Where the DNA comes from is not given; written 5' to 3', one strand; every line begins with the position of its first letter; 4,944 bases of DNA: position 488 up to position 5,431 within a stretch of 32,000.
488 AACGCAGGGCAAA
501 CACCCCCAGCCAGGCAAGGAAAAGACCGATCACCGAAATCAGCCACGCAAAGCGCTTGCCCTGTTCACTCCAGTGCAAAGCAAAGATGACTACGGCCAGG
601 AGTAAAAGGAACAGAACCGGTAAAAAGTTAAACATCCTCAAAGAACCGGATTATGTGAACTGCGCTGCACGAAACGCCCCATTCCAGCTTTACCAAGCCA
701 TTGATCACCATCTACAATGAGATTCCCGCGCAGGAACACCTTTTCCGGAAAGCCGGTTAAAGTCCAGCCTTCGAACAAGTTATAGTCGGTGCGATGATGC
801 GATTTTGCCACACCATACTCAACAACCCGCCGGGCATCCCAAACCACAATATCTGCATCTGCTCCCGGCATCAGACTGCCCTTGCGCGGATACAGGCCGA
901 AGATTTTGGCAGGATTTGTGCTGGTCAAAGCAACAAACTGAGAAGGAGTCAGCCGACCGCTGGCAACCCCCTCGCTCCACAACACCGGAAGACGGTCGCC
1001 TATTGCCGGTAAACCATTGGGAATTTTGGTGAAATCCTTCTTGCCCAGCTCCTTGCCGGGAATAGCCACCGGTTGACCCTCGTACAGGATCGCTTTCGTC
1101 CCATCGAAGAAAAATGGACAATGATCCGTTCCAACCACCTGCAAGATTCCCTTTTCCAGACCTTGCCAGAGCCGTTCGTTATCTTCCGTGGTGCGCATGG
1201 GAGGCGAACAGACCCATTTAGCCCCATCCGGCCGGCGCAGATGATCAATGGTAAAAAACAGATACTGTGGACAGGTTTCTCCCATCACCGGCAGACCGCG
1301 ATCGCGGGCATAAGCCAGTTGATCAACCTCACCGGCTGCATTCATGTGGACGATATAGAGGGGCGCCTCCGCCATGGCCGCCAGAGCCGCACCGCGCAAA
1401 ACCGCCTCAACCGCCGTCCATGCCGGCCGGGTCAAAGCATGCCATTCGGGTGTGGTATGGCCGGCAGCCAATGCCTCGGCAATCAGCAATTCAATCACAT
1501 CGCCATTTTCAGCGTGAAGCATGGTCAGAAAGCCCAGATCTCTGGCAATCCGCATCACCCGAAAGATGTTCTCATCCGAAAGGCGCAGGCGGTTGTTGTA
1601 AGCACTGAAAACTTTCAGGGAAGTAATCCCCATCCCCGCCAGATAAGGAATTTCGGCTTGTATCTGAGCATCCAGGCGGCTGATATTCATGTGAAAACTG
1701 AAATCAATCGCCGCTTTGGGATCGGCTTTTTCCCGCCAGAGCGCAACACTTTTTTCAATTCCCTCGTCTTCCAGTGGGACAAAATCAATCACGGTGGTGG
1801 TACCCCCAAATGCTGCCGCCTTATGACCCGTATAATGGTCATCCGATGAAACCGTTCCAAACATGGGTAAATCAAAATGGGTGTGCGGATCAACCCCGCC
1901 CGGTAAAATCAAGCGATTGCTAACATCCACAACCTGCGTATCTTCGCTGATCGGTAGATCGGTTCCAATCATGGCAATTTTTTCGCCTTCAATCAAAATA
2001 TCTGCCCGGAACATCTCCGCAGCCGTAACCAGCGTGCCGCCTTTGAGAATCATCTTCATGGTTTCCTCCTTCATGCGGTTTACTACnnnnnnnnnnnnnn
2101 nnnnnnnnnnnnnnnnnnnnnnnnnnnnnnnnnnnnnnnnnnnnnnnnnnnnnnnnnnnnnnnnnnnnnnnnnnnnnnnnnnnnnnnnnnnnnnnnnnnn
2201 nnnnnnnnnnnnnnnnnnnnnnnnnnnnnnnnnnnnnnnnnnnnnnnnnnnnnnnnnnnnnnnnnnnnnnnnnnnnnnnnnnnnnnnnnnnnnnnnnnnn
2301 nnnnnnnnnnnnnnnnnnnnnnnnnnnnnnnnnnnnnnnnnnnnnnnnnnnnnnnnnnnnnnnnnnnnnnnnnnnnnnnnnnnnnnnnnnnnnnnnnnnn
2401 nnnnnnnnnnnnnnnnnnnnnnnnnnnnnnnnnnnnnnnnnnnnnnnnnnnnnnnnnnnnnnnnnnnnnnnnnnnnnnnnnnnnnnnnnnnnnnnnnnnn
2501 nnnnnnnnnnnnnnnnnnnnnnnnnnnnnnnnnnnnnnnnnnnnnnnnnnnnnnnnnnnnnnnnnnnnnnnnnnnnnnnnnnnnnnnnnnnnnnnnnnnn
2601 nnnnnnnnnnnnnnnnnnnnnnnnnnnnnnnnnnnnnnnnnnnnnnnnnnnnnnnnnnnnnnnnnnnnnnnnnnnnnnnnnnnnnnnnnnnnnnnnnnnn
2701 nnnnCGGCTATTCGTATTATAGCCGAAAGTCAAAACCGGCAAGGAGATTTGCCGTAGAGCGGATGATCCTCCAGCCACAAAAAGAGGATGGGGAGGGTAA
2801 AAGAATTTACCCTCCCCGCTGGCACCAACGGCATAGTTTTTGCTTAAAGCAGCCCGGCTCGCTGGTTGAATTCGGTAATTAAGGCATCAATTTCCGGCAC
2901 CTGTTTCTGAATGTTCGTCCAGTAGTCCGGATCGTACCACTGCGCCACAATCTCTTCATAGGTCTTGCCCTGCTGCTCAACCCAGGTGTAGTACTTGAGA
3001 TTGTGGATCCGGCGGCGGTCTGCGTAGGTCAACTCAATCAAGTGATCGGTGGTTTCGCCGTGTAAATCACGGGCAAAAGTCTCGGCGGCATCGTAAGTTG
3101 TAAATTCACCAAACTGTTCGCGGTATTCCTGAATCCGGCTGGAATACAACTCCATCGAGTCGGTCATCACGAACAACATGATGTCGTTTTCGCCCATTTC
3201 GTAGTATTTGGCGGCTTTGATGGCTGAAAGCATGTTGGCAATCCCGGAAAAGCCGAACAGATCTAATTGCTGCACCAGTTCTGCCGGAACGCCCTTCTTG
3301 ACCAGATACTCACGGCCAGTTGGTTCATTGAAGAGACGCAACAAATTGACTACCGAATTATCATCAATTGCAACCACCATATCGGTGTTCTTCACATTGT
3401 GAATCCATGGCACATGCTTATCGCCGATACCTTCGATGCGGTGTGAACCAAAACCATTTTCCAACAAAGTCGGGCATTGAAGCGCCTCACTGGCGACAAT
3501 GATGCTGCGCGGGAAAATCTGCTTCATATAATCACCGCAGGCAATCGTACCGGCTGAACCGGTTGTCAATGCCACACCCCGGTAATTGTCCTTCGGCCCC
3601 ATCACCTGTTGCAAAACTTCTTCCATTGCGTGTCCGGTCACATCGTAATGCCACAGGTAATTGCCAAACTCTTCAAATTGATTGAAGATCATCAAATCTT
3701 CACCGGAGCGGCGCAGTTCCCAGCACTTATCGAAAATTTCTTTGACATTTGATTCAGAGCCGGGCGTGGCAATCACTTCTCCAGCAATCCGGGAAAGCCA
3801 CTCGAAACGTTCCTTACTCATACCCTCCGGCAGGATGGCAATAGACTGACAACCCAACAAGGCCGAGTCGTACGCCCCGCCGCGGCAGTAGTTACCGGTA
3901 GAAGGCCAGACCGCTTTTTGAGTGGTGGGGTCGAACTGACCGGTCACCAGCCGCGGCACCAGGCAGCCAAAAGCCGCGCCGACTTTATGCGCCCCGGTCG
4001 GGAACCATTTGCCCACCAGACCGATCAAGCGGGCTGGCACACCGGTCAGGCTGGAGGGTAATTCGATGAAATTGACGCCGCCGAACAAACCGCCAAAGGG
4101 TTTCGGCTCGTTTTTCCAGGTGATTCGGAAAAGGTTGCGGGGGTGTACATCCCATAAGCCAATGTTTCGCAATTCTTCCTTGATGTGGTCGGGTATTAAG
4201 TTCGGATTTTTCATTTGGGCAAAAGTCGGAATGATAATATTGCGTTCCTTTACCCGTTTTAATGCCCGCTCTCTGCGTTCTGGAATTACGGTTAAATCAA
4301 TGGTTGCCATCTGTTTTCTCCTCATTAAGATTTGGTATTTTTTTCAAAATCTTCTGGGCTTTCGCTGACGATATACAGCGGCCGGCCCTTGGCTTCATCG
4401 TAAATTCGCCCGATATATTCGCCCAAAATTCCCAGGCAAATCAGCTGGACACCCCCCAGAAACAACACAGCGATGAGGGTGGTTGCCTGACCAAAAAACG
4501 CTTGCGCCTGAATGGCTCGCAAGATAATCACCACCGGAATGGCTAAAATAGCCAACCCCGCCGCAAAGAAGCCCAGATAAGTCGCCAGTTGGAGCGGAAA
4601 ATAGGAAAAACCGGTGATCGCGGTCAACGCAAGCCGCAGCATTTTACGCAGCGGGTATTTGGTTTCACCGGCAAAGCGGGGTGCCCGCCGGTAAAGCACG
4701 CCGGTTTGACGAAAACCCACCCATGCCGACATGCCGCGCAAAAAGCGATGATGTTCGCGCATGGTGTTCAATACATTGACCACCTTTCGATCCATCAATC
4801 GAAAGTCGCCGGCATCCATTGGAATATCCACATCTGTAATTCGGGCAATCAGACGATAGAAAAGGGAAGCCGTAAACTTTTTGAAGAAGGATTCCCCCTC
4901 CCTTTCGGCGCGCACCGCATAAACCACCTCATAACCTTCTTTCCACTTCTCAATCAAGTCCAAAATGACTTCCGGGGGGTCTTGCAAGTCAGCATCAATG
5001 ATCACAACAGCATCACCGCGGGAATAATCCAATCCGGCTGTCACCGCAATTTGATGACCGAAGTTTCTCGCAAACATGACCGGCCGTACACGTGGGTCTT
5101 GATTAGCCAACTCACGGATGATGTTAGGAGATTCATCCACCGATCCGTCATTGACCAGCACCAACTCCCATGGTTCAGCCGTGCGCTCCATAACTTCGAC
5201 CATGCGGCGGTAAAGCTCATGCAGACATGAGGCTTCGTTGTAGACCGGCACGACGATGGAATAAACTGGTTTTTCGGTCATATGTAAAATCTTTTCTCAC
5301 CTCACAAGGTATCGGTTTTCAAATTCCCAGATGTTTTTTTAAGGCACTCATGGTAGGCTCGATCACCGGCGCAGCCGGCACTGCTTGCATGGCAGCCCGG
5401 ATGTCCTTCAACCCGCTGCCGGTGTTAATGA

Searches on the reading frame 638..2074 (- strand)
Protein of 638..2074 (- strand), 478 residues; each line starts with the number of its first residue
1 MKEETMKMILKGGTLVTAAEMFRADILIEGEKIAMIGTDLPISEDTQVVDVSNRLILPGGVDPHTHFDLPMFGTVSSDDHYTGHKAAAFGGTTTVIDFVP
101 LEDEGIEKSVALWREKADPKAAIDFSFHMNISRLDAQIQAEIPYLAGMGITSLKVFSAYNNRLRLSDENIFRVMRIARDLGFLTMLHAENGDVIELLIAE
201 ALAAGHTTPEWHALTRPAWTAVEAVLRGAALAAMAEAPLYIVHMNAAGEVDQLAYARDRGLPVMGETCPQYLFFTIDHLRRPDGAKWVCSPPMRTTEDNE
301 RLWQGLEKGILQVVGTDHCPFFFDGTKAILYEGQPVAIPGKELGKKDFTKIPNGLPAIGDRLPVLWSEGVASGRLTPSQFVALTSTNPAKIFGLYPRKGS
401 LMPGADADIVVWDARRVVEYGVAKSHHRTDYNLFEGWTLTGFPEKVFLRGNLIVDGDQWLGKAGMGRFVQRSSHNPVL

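Call 6: search_protein_families(library=ncbifam, proteins=[window:638-2074:-], max_evalue=1e-10)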
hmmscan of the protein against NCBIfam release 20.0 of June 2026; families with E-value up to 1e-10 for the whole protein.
window:638-2074:- (478 aa): 32 families (the best 25 are shown)
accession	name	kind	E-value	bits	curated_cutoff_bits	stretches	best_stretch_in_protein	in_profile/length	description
TIGR02033.1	D-hydantoinase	equivalog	4.3e-158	527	393.25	1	9-471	2-454/454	dihydropyrimidinase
NF009941.0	PRK13404.1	subfamily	2e-145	485.1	647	1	6-473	4-463/478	dihydropyrimidinase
TIGR03178.1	allantoinase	equivalog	1.9e-71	241.2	357.85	1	8-470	2-440/441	allantoinase AllB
NF058539.1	ergo_uti2_ErtD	equivalog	2.1e-64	218.1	650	1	8-472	4-448/449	hydantoin-5-propionate amidohydrolase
NF004839.0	PRK06189.1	equivalog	4.3e-64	216.8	631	1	6-473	3-449/451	allantoinase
NF002668.0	PRK02382.1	equivalog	8.3e-57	192.8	452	1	23-473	13-430/436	dihydroorotase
NF058538.1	ergo_util_ErtD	equivalog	1.8e-51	175.4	600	1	9-470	4-445/446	hydantoin-5-propionate amidohydrolase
NF006559.0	PRK09060.1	equivalog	7.8e-51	172.8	482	1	4-469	3-436/444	dihydroorotase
NF005751.0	PRK07575.1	equivalog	1.9e-49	168.3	529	1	8-455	5-421/440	dihydroorotase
TIGR00857.1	pyrC_multi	subfamily_domain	3.4e-49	167.9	279.05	1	20-454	2-409/412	dihydroorotase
NF005960.0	PRK08044.1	equivalog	5.9e-47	160.4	688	1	6-471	3-450/453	allantoinase AllB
NF006836.0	PRK09357.1-1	equivalog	3.1e-38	131.6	538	1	7-455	3-425/432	dihydroorotase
NF006688.0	PRK09236.1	equivalog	3.3e-38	131.6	535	1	7-459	3-431/444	dihydroorotase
NF006837.0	PRK09357.1-2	equivalog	7.6e-36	123.6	575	1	6-455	1-423/428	dihydroorotase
NF006841.0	PRK09357.2-2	equivalog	3.2e-35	121.7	640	1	19-453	14-416/421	dihydroorotase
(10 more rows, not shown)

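Call 14: search_protein_families(library=pfam, proteins=[window:638-2074:-], max_evalue=0.001)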
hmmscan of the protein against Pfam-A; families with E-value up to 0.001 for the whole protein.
window:638-2074:- (478 aa): 2 families
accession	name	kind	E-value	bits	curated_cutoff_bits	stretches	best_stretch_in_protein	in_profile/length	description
PF01979.26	Amidohydro_1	-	1e-20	74.7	25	1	56-452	2-344/345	Amidohydrolase family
PF07969.17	Amidohydro_3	-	1e-12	48.7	29.7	1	372-415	404-447/472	Amidohydrolase family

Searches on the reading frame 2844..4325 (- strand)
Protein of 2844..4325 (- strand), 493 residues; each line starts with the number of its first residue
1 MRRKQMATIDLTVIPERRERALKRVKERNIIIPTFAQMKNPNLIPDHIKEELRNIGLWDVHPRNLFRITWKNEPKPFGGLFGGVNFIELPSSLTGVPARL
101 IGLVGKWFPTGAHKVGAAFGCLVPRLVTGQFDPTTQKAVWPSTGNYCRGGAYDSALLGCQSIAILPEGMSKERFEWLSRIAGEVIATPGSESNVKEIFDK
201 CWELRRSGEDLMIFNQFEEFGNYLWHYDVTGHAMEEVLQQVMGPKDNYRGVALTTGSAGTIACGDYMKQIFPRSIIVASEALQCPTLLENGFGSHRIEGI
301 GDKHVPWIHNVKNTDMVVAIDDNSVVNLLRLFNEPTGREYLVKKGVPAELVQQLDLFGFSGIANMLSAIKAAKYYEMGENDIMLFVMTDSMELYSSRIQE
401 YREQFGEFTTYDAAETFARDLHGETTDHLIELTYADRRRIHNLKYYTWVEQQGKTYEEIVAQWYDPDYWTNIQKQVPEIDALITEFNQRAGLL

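Call 6: search_protein_families(library=ncbifam, proteins=[window:2844-4325:-], max_evalue=1e-10)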
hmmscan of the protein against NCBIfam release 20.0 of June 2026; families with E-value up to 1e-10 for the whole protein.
window:2844-4325:- (493 aa): 4 families
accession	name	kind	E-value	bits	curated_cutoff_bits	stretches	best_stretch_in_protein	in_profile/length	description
TIGR01139.1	cysK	equivalog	1e-22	80.8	350.95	1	136-395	58-293/298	cysteine synthase A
TIGR01136.1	cysKM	subfamily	1.8e-20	73.5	344.15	1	128-332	51-249/299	cysteine synthase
TIGR01137.1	cysta_beta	equivalog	2.3e-16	59.6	510.25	1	124-397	52-308/457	cystathionine beta-synthase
NF007989.0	PRK10717.1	equivalog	3.4e-14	52.6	387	1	128-398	59-316/334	cysteine synthase A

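Call 14: search_protein_families(library=pfam, proteins=[window:2844-4325:-], max_evalue=0.001)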
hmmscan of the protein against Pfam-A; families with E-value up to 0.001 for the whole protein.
window:2844-4325:- (493 aa): 1 family
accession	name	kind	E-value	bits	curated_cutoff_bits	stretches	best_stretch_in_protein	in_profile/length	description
PF00291.31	PALP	-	4.3e-12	46.4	35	1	109-332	33-256/295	Pyridoxal-phosphate dependent enzyme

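Call 71: search_solved_structures(query=window:2844-4325:-, max_evalue=0.001)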
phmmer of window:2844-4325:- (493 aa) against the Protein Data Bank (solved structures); distinct sequences matched with E-value up to 0.001: 85 (the best 60 are shown).
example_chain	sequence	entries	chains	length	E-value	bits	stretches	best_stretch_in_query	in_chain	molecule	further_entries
8t2c_A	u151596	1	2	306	1.5e-14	56.7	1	128-332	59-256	Cysteine synthase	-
8srt_A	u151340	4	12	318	1.6e-14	56.6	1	127-332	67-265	Cysteine synthase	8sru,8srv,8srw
4i1y_A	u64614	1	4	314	2.2e-14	56.1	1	79-345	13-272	Cysteine synthase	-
3rr2_A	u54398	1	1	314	5.1e-14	54.9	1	80-334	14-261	Cysteine synthase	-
3fca_A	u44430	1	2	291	1.1e-13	53.8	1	139-338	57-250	Cysteine synthase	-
1o58_A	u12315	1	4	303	1.3e-13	53.7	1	139-338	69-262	O-acetylserine sulfhydrylase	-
6c2h_A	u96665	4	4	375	2.2e-13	52.8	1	88-325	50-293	Cystathionine beta-synthase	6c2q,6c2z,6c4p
5b53_A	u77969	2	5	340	4.1e-13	52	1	139-328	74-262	Cysteine synthase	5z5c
7n2t_A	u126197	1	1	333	7.7e-13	51.1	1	80-333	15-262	Cysteine synthase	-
5b55_A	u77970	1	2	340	2e-12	49.7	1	139-328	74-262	Cysteine synthase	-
4aec_A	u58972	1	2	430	3.1e-12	49.1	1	126-329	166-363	CYSTEINE SYNTHASE, MITOCHONDRIAL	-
8b9y_A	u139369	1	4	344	5e-12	48.4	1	129-329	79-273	Cysteine synthase, putative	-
2egu_A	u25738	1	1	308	5.2e-12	48.3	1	137-322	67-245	Cysteine synthase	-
5ohx_A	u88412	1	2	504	6.7e-12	48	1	138-334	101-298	Cystathionine beta-synthase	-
1z7w_A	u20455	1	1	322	7.7e-12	47.8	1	81-332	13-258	Cysteine synthase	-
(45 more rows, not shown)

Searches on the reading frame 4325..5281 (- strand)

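Call 6: search_protein_families(library=ncbifam, proteins=[window:4325-5281:-], max_evalue=1e-10)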
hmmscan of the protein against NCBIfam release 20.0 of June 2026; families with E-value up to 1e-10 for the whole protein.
window:4325-5281:- (318 aa): 5 families
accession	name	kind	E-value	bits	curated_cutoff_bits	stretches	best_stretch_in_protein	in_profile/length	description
NF047588.1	GlcsyltransPgfSStrep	equivalog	3.7e-83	279.3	500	1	8-308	4-305/308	glycosyltransferase PgfS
NF007986.1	PRK10714.1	equivalog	1.5e-54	185.2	529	1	8-306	9-309/316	undecaprenyl-phosphate 4-deoxy-4-formamido-L-arabinose transferase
TIGR03937.1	PgaC_IcaA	equivalog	6e-15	55.1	422.3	1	3-99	43-136/407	poly-beta-1,6-N-acetyl-D-glucosamine synthase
NF007482.0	PRK10073.1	equivalog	4.2e-14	52.3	423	1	2-109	3-106/334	glycosyltransferase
NF047683.1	TeichurnBiosyTuaG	equivalog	1.1e-13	51.4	400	1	2-101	3-99/252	teichuronic acid biosynthesis protein TuaG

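Call 14: search_protein_families(library=pfam, proteins=[window:4325-5281:-], max_evalue=0.001)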
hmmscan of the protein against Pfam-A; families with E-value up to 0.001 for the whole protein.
window:4325-5281:- (318 aa): 2 families
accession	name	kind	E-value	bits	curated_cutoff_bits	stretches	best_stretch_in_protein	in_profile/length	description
PF00535.33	Glycos_transf_2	-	7.2e-36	124.1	23.3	1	8-168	1-164/168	Glycosyl transferase family 2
PF13641.12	Glyco_tranf_2_3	-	0.00027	21.5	27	1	7-99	3-97/230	Glycosyltransferase like family 2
